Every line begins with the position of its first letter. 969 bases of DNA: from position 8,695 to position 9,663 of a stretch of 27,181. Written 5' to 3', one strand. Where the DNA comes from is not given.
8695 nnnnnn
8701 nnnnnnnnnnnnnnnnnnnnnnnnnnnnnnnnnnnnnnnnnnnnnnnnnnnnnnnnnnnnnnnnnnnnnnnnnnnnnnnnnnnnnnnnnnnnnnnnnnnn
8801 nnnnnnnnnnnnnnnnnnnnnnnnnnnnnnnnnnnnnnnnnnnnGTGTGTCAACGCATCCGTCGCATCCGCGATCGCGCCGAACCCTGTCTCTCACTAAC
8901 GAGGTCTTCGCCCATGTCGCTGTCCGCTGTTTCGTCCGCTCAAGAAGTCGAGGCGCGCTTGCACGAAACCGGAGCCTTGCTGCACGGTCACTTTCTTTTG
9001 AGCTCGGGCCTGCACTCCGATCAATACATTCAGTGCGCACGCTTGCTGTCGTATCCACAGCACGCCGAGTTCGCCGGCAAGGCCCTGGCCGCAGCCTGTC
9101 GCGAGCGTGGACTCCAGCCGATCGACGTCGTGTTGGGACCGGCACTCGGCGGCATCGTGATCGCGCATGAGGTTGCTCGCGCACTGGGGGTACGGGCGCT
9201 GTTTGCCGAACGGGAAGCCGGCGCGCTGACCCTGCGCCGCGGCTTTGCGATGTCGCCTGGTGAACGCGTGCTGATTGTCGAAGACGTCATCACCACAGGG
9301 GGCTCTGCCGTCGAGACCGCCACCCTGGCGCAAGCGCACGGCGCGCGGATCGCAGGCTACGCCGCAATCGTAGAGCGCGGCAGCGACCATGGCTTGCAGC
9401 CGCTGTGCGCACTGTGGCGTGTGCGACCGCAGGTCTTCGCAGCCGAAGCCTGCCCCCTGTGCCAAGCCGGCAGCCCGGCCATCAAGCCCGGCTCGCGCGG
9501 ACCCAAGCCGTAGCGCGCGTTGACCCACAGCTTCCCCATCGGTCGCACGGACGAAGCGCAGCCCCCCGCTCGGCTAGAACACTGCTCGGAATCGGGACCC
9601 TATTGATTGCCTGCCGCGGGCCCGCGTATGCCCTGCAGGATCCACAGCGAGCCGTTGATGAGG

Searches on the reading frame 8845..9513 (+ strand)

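Call 10: search_protein_families(library=pfam, proteins=[window:8845-9513:+], max_evalue=0.01)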
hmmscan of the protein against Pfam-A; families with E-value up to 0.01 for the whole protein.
window:8845-9513:+ (222 aa): 1 family
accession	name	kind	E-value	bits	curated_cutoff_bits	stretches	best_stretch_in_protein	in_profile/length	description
PF00156.33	Pribosyltran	-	2.8e-11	43.4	26.3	1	75-181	12-129/158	Phosphoribosyl transferase domain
